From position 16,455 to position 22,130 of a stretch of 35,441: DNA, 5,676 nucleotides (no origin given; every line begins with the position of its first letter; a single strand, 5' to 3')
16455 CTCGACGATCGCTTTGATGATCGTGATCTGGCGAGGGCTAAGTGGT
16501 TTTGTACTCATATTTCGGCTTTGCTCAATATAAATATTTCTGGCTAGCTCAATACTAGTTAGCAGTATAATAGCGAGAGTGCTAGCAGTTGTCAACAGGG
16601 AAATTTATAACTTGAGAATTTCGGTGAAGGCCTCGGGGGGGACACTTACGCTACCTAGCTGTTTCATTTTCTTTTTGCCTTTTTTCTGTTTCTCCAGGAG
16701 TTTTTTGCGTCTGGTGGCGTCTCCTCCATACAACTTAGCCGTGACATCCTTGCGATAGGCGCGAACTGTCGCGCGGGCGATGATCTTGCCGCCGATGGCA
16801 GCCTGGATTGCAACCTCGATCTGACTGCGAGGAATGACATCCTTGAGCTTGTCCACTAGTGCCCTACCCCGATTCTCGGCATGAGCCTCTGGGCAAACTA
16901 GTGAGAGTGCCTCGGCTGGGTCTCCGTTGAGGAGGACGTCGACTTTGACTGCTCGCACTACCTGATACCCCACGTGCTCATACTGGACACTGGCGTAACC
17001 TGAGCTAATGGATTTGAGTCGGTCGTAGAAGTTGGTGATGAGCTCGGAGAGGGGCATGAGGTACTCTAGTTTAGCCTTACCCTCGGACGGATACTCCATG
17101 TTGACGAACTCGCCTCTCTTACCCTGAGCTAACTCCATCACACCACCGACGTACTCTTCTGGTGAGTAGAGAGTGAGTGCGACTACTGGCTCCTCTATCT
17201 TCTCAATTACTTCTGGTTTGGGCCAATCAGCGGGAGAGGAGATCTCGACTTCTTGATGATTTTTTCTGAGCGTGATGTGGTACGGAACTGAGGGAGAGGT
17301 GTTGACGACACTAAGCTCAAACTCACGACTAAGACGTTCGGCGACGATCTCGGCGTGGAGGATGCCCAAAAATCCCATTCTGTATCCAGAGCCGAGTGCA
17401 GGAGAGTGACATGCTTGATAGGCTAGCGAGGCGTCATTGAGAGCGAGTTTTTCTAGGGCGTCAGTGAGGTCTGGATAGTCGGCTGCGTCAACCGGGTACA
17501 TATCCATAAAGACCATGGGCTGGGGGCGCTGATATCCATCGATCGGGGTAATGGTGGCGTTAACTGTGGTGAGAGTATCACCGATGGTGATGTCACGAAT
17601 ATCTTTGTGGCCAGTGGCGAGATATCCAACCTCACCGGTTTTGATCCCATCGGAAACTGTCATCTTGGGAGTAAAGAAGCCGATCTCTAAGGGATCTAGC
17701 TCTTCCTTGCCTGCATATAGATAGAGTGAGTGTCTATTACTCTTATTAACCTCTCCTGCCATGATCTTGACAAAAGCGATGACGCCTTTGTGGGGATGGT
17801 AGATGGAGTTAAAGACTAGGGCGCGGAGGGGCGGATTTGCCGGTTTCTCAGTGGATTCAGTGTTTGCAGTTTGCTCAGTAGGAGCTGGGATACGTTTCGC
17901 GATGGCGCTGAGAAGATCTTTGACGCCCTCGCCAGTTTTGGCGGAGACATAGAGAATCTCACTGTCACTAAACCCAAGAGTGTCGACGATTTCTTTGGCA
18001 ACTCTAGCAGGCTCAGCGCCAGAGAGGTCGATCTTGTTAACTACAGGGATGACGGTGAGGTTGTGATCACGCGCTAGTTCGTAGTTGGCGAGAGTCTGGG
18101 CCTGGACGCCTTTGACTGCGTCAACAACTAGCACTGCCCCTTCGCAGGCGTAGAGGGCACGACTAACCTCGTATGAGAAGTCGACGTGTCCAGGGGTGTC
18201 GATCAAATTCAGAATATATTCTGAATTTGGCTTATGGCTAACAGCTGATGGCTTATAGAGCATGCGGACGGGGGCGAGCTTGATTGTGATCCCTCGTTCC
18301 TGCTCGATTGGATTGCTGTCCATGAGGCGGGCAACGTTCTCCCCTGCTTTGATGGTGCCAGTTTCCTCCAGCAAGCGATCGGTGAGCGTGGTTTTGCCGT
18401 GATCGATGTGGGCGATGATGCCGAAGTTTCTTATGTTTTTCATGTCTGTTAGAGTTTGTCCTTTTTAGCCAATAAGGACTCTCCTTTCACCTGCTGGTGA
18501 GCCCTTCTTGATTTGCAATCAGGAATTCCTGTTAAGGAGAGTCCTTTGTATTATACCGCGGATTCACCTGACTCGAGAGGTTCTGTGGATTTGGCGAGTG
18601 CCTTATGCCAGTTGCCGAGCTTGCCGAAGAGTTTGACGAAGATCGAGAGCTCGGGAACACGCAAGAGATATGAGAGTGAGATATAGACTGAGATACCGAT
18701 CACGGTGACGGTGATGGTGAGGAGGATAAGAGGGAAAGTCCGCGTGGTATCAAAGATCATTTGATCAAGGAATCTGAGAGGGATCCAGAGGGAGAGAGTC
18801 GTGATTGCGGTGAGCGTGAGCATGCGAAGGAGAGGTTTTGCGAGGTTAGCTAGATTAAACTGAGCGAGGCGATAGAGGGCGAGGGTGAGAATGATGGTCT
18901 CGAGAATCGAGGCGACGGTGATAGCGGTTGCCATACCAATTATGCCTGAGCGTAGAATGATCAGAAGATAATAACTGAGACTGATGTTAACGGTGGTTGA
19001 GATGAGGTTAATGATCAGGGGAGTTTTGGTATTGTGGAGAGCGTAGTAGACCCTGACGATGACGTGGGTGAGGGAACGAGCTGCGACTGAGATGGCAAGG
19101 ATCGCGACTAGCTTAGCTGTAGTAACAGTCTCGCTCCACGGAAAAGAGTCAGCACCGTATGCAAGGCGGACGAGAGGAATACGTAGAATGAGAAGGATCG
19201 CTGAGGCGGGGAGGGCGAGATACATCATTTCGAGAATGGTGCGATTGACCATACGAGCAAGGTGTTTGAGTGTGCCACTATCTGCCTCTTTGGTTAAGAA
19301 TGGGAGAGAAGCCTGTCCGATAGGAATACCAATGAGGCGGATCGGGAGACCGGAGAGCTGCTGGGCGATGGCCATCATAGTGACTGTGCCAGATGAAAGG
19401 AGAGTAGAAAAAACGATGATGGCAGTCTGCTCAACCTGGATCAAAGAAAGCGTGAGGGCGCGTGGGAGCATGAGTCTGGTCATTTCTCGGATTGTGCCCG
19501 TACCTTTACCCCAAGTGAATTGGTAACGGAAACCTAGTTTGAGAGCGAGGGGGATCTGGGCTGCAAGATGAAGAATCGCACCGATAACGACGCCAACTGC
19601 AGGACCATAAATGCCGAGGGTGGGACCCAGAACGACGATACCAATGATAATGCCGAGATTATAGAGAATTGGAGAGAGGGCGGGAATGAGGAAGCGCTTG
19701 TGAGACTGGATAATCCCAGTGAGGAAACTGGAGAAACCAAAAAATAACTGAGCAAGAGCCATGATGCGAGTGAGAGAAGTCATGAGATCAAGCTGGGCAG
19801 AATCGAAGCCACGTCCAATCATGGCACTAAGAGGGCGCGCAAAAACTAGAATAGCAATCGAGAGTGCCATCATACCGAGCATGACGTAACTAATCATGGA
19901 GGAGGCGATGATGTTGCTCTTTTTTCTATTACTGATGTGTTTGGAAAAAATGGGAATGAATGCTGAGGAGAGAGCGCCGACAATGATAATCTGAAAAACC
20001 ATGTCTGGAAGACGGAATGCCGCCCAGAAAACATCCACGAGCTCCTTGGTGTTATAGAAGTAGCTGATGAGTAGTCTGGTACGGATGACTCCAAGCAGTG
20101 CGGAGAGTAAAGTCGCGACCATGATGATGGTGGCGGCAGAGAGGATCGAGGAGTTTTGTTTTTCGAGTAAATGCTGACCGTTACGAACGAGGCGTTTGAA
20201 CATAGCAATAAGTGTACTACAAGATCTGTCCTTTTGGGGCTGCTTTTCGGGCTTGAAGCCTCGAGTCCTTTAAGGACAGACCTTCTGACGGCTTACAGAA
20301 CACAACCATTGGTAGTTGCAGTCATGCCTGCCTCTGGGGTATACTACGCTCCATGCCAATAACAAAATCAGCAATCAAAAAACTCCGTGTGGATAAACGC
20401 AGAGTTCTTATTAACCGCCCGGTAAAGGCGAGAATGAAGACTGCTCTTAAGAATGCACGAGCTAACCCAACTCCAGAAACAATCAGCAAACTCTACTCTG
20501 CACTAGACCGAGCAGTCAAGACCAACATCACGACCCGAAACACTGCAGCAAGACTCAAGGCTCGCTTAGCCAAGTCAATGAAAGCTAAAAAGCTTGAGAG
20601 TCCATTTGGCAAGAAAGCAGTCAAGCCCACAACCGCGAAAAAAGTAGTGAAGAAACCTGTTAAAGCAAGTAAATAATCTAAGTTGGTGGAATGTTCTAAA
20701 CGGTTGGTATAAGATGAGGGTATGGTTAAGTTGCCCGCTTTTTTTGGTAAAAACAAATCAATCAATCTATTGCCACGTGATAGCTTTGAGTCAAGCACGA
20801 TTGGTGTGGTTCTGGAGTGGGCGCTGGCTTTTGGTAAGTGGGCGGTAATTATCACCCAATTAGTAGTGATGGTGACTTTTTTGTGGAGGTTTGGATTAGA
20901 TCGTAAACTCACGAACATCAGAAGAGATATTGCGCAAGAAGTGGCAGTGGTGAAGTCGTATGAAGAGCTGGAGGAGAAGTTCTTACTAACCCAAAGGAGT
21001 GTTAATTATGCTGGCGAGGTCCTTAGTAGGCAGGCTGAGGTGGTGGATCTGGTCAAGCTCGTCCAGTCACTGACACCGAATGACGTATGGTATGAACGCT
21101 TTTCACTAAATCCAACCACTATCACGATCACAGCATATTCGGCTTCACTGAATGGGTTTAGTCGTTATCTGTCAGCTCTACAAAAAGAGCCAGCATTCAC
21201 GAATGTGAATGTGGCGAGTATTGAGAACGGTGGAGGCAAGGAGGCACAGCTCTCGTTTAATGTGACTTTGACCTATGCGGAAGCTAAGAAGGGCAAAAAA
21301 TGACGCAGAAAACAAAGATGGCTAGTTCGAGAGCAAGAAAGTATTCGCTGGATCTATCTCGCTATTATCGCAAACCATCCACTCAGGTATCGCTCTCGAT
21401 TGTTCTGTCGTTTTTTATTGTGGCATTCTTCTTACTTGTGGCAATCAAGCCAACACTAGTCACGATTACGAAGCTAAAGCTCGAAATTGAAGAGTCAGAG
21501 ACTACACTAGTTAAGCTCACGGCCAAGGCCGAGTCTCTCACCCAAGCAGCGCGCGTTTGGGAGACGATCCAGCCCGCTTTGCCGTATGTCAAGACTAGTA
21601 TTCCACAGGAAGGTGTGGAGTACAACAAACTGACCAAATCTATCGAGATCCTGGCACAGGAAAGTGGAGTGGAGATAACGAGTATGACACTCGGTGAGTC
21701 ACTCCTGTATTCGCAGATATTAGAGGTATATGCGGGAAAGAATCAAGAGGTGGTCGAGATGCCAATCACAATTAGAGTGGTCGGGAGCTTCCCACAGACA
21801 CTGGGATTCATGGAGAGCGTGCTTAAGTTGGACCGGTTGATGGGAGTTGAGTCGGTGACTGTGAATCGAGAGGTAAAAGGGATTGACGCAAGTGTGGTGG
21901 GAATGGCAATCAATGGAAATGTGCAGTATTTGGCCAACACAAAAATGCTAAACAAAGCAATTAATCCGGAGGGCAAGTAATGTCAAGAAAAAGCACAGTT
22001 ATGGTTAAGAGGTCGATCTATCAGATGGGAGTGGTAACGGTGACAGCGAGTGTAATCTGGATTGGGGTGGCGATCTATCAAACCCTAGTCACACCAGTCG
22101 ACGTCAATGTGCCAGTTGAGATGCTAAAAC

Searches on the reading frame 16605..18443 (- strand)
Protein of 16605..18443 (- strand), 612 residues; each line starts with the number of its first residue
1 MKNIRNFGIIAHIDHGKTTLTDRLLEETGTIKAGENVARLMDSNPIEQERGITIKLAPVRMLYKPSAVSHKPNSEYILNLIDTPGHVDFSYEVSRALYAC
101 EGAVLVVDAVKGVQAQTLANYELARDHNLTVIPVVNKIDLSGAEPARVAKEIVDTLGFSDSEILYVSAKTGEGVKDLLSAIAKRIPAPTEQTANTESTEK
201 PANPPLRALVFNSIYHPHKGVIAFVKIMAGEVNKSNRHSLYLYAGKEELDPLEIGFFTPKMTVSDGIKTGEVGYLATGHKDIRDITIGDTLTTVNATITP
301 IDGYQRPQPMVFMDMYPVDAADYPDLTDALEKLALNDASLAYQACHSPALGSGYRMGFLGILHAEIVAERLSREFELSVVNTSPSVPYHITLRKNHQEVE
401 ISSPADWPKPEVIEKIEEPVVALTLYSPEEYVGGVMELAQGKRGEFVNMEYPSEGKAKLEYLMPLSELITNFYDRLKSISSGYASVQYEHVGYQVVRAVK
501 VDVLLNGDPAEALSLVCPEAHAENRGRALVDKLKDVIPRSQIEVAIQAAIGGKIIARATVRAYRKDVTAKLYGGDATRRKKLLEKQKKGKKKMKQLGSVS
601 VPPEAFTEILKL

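Call 9: search_protein_families(library=pfam, proteins=[window:16605-18443:-])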
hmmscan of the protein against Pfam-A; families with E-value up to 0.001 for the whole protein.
window:16605-18443:- (612 aa): 5 families
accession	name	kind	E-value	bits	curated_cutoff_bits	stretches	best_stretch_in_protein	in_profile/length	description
PF00009.33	GTP_EFTU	-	3.3e-57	193.6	26.5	1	2-186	1-187/188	Elongation factor Tu GTP binding domain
PF06421.17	LepA_C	-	8.2e-44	148.6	29.7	1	505-611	1-107/107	GTP-binding protein LepA C-terminus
PF00679.30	EFG_C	-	2.3e-21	76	27.9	1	416-502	2-87/89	Elongation factor G C-terminus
PF14492.12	EFG_III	-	0.00016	22.1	27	0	307-379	2-71/75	Elongation Factor G, domain III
PF10662.15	PduV-EutP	-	0.00016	22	21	0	75-181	35-141/143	Ethanolamine utilisation - propanediol utilisation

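Call 83: find_homologous_proteins(query=window:16605-18443:-, max_evalue=1e-100)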
Query window:16605-18443:- (612 aa): 7976 proteins with E <= 1e-100 among 8000 candidates; the best 120 are listed.
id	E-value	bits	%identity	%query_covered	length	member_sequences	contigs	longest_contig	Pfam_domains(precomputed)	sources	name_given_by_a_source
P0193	0.0e+0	1355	100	100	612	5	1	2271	PF00679.31,PF06421.18,PF00009.34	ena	-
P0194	0.0e+0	1111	83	100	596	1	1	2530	PF00679.31,PF06421.18,PF00009.34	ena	-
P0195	0.0e+0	1081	81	100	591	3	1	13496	PF00679.31,PF06421.18,PF00009.34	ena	-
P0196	9.1e-297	1003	75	100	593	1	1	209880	PF00679.31,PF06421.18,PF00009.34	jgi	-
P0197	2.1e-290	982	72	100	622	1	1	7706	PF00679.31,PF14492.13,PF06421.18,PF00009.34,PF03144.32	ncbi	-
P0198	2.3e-289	979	73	100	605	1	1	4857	PF00679.31,PF06421.18,PF00009.34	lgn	-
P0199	5.1e-285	964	73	100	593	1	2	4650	PF01926.30,PF00679.31,PF14492.13,PF06421.18,PF00009.34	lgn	-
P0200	2.1e-282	956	70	100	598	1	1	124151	PF00679.31,PF06421.18,PF00009.34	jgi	-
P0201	2.1e-282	956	72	100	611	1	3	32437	PF00679.31,PF14492.13,PF06421.18,PF00009.34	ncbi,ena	-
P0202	2.7e-280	949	72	100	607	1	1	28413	PF00679.31,PF06421.18,PF00009.34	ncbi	ncbi:MAG: translation elongation factor 4 [bacterium]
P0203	3.0e-280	949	72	100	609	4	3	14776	PF00679.31,PF14492.13,PF06421.18,PF00009.34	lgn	-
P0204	7.5e-280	947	70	100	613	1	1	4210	PF00679.31,PF14492.13,PF06421.18,PF00009.34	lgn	-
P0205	1.4e-279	947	72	100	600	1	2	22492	PF00679.31,PF14492.13,PF06421.18,PF00009.34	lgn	-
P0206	1.5e-279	946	71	100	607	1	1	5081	PF00679.31,PF14492.13,PF06421.18,PF00009.34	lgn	-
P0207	1.5e-278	943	72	100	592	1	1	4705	PF00679.31,PF06421.18,PF00009.34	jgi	jgi:GTP-binding protein LepA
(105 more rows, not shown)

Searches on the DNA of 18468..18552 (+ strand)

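Call 51: build_rna_model(alignment_id=A5, structure=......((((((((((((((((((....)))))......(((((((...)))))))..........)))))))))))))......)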
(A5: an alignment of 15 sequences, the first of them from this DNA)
Model R1 built from alignment A5 (15 sequences, 85 columns); structure: as given.
model positions 85; base pairs 25; branch points 1; effective number of sequences 2.1; information 0.669 bits per position. Calibrated on 0.2 Mb of random sequence (short: E-values are rough).
structure used (alignment columns):
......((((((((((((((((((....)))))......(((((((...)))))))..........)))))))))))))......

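Call 52: search_with_rna_model(model_id=R1, sources=[window, L001, L004, L005, L017, L023, L027, L029, L030, L032, L034, L035], max_evalue=1, make_alignment=true)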
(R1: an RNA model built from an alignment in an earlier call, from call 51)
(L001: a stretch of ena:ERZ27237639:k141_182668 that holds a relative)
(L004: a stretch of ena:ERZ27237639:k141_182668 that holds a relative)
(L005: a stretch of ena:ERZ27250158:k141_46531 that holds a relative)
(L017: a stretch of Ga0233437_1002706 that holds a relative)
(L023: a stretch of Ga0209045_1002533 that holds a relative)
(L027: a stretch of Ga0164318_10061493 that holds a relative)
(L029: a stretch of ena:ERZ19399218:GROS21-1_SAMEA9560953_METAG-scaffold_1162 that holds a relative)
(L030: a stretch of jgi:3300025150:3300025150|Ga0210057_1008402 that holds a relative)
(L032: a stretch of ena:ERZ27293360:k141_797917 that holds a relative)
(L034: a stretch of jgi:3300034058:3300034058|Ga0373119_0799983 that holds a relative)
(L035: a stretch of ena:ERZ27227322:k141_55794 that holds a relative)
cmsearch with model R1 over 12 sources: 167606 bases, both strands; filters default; matches with E-value up to 1: 53.
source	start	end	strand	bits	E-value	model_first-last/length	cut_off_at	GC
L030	1737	1821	-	101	1.5e-22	1-85/85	no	0.54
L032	5727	5811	-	101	1.5e-22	1-85/85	no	0.54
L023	3641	3725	+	101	1.5e-22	1-85/85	no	0.58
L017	5529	5613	-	100.6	1.8e-22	1-85/85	no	0.59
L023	3131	3215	+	100.6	1.8e-22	1-85/85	no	0.59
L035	2360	2444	-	99.5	3.5e-22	1-85/85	no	0.56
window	18468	18552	+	97.5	1.1e-21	1-85/85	no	0.45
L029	902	986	-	95.9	2.7e-21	1-85/85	no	0.58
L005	283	367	+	95.4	3.5e-21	1-85/85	no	0.61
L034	4655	4739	-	94.3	6.7e-21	1-85/85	no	0.58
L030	1537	1621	-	93.2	1.3e-20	1-85/85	no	0.59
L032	5527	5611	-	93.2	1.3e-20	1-85/85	no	0.59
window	6118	6199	+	77.9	8e-17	1-85/85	no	0.63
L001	5881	5962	-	77.9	8e-17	1-85/85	no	0.63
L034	1110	1191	-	77.9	8.1e-17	1-85/85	no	0.63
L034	2174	2255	-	77.2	1.2e-16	1-85/85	no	0.6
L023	10520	10601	+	76.8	1.5e-16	1-85/85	no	0.66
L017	6003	6084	-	76.7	1.6e-16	1-85/85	no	0.6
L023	2660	2741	+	76.7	1.6e-16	1-85/85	no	0.6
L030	9024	9105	-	75.4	3.4e-16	1-85/85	no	0.59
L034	1860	2004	-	73.2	1.2e-15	1-85/85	no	0.59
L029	7167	7265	-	39.7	2.7e-07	1-85/85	no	0.43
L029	527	626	-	38.2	6.5e-07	1-85/85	no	0.52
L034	3580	3677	-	37.8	8.1e-07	1-85/85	no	0.43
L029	1379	1478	-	36.8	1.4e-06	1-85/85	no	0.57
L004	3601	3676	+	34.9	4.2e-06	1-85/85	no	0.51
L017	5040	5115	-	31.7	2.7e-05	1-85/85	no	0.53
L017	3630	3705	-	28.7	0.00015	1-85/85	no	0.51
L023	5060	5135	+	28.7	0.00015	1-85/85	no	0.51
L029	7758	7857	-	27.9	0.00023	1-85/85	no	0.48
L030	1737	1821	+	27.6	0.00027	1-85/85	no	0.54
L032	5727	5811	+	27.6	0.00027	1-85/85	no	0.54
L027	1786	1861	-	27.4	0.00031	1-85/85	no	0.58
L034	1110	1191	+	26.4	0.00054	1-85/85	no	0.63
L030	1537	1621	+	24.6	0.0016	1-85/85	no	0.59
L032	5527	5611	+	24.6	0.0016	1-85/85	no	0.59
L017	6003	6084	+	24.2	0.002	1-85/85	no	0.6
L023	2660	2741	-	24.2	0.002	1-85/85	no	0.6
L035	2360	2444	+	24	0.0022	1-85/85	no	0.56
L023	3641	3725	-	24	0.0023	1-85/85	no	0.58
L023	10520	10601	-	23.6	0.0028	1-85/85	no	0.66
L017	5529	5613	+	22.7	0.0047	1-85/85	no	0.59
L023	3131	3215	-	22.7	0.0047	1-85/85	no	0.59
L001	5881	5962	+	22.5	0.0051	1-85/85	no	0.63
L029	902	986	+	22.2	0.006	1-85/85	no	0.58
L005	283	367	-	19.9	0.023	1-85/85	no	0.61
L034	4655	4739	+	19.6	0.028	1-85/85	no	0.58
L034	1860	2004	+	18.8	0.043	1-85/85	no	0.59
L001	12239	12278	-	18.2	0.06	1-85/85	no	0.55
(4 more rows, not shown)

Alignment A6: 53 matches aligned to the model, 198 columns, each read 5' to 3' on its own strand. Consensus structure (alignment columns), stored with it:
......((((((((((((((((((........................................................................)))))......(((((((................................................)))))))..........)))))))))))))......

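Call 53: search_with_rna_model(model_id=R1, sources=[window, L005, L023, L029, L030, L034, L035], max_evalue=1e-14, make_alignment=true)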
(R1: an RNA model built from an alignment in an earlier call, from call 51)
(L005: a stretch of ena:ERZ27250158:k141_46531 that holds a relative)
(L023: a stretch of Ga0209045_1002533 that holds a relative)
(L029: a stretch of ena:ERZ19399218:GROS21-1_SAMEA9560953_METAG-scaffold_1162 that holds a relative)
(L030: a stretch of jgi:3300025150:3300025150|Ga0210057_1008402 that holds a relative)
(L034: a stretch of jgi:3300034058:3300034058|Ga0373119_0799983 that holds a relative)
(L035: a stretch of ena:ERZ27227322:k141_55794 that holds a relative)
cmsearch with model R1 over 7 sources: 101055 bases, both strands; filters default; matches with E-value up to 1e-14: 16.
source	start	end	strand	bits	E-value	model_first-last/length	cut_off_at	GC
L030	1737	1821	-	101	8.9e-23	1-85/85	no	0.54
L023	3641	3725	+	101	8.9e-23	1-85/85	no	0.58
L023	3131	3215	+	100.6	1.1e-22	1-85/85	no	0.59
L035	2360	2444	-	99.5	2.1e-22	1-85/85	no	0.56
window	18468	18552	+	97.5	6.6e-22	1-85/85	no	0.45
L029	902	986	-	95.9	1.6e-21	1-85/85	no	0.58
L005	283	367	+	95.4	2.1e-21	1-85/85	no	0.61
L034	4655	4739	-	94.3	4.1e-21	1-85/85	no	0.58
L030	1537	1621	-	93.2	7.8e-21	1-85/85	no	0.59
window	6118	6199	+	77.9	4.8e-17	1-85/85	no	0.63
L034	1110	1191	-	77.9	4.9e-17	1-85/85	no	0.63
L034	2174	2255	-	77.2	7.5e-17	1-85/85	no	0.6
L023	10520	10601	+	76.8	9.1e-17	1-85/85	no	0.66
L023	2660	2741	+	76.7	9.8e-17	1-85/85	no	0.6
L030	9024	9105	-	75.4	2.1e-16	1-85/85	no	0.59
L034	1860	2004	-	73.2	7.2e-16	1-85/85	no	0.59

Alignment A7: 16 matches aligned to the model, 153 columns, each read 5' to 3' on its own strand. Consensus structure (alignment columns), stored with it:
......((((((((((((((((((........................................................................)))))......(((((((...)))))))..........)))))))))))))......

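Call 77: search_with_rna_model(model_id=R1, source=L036, max_evalue=1)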
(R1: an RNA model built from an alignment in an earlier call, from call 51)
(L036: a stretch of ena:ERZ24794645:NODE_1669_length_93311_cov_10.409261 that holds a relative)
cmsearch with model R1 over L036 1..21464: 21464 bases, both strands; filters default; matches with E-value up to 1: 0.
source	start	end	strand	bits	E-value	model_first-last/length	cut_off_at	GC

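Call 89: search_with_rna_model(model_id=R1, sources=[L037, L038, L039], max_evalue=0.001)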
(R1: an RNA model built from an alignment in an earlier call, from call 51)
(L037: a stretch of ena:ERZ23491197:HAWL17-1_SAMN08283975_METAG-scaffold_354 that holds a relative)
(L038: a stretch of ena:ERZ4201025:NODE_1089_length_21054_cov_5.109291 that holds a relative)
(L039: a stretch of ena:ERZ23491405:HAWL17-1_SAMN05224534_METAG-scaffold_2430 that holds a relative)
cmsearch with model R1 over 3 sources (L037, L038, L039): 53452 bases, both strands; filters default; matches with E-value up to 0.001: 22.
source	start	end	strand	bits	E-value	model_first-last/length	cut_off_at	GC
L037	10126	10210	-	101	4.7e-23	1-85/85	no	0.58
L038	10126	10210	-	101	4.7e-23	1-85/85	no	0.58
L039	10126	10210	-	101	4.7e-23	1-85/85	no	0.58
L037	10636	10720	-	100.6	5.7e-23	1-85/85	no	0.59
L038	10636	10720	-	100.6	5.7e-23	1-85/85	no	0.59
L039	10636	10720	-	100.6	5.7e-23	1-85/85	no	0.59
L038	3250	3331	-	76.8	4.8e-17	1-85/85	no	0.66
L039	3259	3340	-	76.8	4.8e-17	1-85/85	no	0.66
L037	11110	11191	-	76.7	5.2e-17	1-85/85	no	0.6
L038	11110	11191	-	76.7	5.2e-17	1-85/85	no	0.6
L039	11110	11191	-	76.7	5.2e-17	1-85/85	no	0.6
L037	8716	8791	-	28.7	4.8e-05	1-85/85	no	0.51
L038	8716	8791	-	28.7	4.8e-05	1-85/85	no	0.51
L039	8716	8791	-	28.7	4.8e-05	1-85/85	no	0.51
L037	11110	11191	+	24.2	0.00062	1-85/85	no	0.6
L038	11110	11191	+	24.2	0.00062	1-85/85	no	0.6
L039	11110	11191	+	24.2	0.00062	1-85/85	no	0.6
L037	10126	10210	+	24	0.00072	1-85/85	no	0.58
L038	10126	10210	+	24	0.00072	1-85/85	no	0.58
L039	10126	10210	+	24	0.00072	1-85/85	no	0.58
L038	3250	3331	+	23.6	0.0009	1-85/85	no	0.66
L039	3259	3340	+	23.6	0.0009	1-85/85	no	0.66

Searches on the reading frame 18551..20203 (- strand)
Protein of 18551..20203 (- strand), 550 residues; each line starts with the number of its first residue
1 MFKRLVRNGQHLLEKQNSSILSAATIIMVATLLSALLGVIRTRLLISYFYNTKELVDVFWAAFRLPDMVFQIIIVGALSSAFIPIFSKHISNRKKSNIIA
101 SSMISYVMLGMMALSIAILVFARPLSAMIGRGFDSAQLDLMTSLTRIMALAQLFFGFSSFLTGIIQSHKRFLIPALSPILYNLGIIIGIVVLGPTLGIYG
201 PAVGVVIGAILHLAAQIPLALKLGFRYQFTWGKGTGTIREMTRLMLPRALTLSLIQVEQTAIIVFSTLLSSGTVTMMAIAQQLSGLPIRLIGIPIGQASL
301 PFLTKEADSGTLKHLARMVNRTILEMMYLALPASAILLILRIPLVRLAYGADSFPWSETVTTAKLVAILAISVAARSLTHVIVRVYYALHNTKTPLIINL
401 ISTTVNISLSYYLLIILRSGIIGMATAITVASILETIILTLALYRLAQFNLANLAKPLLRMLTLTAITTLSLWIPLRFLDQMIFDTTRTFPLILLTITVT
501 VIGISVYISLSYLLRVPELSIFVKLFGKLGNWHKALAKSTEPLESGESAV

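Call 9: search_protein_families(library=pfam, proteins=[window:18551-20203:-])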
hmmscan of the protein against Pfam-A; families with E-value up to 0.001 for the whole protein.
window:18551-20203:- (550 aa): 2 families
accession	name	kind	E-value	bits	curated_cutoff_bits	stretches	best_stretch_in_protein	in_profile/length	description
PF03023.19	MurJ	-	1.2e-69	235.5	27.4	1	53-471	8-428/451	Lipid II flippase MurJ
PF01554.23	MatE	-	2.2e-07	31.2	24.9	1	247-411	1-160/161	MatE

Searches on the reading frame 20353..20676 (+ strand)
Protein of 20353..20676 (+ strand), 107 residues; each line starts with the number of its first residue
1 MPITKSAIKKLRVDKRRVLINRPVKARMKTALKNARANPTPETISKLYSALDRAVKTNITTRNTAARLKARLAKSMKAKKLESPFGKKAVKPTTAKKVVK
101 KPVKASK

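Call 62: search_protein_families(library=pfam, proteins=[window:20353-20676:+], max_evalue=0.01)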
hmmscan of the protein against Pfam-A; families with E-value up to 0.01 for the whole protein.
window:20353-20676:+ (107 aa): 1 family
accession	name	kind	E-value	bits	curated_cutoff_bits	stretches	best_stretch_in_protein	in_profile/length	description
PF01649.23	Ribosomal_S20p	-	3.8e-12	47.1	29.5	1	4-76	3-82/83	Ribosomal protein S20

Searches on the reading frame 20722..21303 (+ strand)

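Call 62: search_protein_families(library=pfam, proteins=[window:20722-21303:+], max_evalue=0.01)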
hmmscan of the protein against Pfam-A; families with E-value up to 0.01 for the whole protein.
window:20722-21303:+ (193 aa): 1 family
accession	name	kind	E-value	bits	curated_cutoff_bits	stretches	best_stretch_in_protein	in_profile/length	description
PF05137.18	PilN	-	4.6e-10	39.8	22.8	1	114-183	6-76/78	Fimbrial assembly protein (PilN)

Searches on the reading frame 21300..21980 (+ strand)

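Call 62: search_protein_families(library=pfam, proteins=[window:21300-21980:+], max_evalue=0.01)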
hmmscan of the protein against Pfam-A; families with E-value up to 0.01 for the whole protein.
window:21300-21980:+ (226 aa): 3 families
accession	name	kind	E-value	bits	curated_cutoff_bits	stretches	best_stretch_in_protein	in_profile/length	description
PF04350.18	PilO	-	3.1e-10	40.8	22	1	57-198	2-130/145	Pilus assembly protein, PilO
PF09358.15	E1_UFD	-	0.00069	20.6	25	1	111-157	12-56/93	Ubiquitin fold domain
PF04977.20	DivIC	-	0.00084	19.5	28.9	1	38-85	1-48/80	Septum formation initiator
